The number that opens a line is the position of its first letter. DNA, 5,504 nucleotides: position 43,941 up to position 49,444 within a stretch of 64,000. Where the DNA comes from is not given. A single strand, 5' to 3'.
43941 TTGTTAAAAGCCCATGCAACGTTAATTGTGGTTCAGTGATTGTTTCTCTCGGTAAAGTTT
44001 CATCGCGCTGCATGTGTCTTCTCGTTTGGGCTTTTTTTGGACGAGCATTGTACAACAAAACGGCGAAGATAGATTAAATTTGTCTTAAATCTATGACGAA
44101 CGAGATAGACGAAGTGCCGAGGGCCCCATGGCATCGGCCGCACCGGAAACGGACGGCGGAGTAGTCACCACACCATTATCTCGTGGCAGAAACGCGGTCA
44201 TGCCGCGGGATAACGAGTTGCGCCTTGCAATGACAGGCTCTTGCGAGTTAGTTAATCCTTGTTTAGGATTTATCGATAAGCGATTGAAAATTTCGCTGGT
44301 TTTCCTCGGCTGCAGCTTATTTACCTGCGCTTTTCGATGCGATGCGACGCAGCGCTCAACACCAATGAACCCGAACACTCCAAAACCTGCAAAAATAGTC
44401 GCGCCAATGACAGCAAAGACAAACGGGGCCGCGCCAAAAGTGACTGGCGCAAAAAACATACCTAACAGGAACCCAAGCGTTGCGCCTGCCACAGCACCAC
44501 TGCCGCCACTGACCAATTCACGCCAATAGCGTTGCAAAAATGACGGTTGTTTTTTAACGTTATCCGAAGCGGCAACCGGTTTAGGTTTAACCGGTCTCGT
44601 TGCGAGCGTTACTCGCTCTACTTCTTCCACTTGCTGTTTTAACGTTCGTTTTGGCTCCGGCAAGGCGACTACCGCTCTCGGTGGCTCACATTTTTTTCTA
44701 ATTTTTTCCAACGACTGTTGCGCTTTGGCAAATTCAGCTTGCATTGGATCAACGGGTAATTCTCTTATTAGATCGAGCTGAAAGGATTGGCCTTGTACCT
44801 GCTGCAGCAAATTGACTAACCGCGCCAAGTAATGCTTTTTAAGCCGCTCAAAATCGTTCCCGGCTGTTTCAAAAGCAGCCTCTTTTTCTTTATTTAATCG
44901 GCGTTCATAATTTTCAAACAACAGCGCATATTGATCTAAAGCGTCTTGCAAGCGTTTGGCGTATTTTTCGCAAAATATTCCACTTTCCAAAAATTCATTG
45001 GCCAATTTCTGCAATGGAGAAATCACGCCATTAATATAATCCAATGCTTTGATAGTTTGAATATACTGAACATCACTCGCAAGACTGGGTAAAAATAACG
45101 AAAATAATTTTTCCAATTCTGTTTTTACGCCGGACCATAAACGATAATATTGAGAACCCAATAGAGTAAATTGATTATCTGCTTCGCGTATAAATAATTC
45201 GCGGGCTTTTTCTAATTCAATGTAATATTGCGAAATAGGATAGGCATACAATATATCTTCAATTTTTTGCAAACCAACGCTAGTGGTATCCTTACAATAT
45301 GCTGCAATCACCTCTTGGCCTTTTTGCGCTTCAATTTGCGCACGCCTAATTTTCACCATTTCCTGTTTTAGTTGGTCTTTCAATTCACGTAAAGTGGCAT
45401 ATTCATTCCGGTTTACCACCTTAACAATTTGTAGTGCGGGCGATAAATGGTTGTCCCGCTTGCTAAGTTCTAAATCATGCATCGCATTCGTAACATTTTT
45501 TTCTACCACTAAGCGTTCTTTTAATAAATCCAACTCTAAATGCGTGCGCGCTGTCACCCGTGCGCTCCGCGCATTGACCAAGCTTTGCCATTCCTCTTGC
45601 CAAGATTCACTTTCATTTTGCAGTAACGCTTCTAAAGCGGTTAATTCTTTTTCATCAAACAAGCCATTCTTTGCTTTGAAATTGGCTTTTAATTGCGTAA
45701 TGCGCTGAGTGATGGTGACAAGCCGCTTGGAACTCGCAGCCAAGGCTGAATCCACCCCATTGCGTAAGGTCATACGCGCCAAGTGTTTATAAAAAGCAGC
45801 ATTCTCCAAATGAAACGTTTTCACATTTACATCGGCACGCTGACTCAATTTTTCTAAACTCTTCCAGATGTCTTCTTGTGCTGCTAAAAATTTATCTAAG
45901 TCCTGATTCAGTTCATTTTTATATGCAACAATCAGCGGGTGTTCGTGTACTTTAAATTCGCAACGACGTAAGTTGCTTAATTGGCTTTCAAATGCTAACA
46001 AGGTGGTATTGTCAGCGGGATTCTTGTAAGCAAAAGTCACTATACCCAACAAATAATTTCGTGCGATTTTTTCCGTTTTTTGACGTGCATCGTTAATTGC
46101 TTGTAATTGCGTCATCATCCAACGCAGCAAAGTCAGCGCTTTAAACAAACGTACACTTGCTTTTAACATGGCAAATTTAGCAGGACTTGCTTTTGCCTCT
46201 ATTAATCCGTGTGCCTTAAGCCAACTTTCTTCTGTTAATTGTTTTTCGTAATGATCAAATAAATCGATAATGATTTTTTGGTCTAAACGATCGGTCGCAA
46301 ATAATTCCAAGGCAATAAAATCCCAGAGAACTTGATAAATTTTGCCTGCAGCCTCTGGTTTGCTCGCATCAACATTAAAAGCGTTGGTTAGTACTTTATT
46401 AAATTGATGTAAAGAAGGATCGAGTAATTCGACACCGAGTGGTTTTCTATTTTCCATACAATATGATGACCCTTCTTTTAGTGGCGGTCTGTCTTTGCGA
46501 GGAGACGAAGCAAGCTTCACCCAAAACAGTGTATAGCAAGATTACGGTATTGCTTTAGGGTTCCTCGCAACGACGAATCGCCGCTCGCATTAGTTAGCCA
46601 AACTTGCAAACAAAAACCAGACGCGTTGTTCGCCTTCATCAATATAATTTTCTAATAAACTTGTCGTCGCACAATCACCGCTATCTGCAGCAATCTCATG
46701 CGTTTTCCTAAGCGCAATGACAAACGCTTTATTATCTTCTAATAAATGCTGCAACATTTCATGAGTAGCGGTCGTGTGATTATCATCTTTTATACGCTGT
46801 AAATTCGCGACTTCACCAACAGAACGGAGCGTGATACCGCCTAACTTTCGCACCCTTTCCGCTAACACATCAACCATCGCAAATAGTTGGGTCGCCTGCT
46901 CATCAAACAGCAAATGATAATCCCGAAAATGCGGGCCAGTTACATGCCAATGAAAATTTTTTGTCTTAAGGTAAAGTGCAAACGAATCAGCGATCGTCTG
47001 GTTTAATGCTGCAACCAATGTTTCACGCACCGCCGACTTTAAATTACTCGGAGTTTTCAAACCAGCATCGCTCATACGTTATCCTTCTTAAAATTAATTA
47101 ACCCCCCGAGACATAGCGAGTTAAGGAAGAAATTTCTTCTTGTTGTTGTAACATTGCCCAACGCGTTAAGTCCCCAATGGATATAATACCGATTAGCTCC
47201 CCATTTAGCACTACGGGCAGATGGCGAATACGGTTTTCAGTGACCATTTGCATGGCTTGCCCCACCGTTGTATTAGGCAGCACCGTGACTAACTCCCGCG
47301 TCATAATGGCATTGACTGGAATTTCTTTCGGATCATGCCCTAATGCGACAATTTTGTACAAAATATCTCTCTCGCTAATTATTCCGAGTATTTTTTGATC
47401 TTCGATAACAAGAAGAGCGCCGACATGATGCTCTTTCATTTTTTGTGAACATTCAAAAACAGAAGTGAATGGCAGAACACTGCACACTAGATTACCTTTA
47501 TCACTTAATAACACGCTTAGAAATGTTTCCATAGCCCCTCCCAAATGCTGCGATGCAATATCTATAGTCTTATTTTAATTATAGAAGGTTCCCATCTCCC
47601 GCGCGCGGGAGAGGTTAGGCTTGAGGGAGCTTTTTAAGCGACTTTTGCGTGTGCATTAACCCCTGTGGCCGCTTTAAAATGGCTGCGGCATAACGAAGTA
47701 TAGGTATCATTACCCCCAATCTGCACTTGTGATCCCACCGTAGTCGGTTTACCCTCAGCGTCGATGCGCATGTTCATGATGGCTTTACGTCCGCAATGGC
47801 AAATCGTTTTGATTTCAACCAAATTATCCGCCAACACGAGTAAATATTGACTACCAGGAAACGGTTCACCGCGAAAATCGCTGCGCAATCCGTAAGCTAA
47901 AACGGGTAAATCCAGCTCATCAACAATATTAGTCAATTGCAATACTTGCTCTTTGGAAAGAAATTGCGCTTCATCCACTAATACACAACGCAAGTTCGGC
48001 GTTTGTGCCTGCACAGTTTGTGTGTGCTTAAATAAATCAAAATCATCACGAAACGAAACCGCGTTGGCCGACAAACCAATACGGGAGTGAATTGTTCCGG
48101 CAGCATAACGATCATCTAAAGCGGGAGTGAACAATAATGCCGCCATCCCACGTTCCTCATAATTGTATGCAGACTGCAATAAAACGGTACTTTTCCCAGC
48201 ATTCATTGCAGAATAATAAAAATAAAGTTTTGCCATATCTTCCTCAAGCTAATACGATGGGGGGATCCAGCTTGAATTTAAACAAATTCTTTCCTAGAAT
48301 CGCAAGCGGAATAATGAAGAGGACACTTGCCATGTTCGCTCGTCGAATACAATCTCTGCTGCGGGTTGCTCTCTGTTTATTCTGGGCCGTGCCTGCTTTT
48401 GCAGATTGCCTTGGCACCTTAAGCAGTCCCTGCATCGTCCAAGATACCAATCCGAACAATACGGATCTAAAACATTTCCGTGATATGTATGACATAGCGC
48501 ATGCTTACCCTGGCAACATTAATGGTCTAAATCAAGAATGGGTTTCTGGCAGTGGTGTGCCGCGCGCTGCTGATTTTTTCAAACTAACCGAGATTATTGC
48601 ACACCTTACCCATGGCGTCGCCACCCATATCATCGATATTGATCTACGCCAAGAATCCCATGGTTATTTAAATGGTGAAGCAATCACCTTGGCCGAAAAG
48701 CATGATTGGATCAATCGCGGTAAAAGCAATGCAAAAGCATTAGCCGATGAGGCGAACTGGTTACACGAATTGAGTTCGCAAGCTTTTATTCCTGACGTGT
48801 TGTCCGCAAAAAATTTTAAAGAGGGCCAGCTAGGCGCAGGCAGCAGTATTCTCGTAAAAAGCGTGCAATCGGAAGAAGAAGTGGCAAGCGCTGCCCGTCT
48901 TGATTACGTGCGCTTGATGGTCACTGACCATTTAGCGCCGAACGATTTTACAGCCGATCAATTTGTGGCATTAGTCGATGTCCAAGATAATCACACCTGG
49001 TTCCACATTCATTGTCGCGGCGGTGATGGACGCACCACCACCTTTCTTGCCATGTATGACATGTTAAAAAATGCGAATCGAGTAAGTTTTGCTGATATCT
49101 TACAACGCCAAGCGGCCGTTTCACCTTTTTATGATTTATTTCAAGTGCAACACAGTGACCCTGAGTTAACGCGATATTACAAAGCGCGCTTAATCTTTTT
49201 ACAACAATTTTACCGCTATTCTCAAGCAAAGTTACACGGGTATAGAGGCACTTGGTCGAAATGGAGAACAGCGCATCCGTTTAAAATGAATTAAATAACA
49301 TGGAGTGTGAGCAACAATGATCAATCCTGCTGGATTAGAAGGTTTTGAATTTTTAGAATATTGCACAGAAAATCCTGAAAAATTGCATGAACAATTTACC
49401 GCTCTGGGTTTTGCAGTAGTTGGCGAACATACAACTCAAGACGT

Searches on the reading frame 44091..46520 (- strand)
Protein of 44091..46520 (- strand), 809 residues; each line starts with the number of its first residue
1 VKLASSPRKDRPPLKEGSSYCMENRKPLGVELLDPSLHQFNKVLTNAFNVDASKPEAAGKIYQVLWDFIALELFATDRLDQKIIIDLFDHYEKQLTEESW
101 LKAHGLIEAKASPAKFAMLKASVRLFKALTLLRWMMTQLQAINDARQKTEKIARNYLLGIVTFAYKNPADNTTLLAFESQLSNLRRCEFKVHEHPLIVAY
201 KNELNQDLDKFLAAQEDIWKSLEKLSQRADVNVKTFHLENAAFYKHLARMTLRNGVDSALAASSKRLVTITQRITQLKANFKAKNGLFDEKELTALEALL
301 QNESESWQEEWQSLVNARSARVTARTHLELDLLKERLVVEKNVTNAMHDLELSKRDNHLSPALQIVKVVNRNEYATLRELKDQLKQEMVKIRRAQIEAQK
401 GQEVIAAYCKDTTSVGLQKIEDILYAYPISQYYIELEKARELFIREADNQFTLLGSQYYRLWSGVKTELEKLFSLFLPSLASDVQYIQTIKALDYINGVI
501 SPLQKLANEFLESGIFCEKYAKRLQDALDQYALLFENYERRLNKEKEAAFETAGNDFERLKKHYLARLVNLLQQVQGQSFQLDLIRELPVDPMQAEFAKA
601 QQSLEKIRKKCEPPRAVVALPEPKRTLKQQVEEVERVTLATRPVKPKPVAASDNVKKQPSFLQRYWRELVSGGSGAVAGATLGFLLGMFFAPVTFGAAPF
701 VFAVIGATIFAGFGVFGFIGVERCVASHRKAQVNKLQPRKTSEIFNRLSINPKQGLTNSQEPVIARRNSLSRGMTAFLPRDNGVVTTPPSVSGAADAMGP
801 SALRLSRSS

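Call 46: search_protein_families(library=ncbifam, proteins=[window:44091-46520:-], max_evalue=0.00001)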
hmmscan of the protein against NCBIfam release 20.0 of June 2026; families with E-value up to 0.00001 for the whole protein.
window:44091-46520:- (809 aa): 0 families

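Call 78: search_solved_structures(query=window:44091-46520:-, max_evalue=0.001)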
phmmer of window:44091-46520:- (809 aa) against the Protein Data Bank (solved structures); distinct sequences matched with E-value up to 0.001: 0.

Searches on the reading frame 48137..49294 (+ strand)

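Call 84: search_protein_families(library=ncbifam, proteins=[window:48137-49294:+], max_evalue=1e-20)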
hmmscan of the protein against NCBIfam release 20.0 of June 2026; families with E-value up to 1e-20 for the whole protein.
window:48137-49294:+ (385 aa): 1 family
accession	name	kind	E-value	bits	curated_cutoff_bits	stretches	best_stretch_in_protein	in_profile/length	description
NF041348.1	XopH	equivalog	5.8e-55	187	500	1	97-379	92-367/368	type III secretion system effector XopH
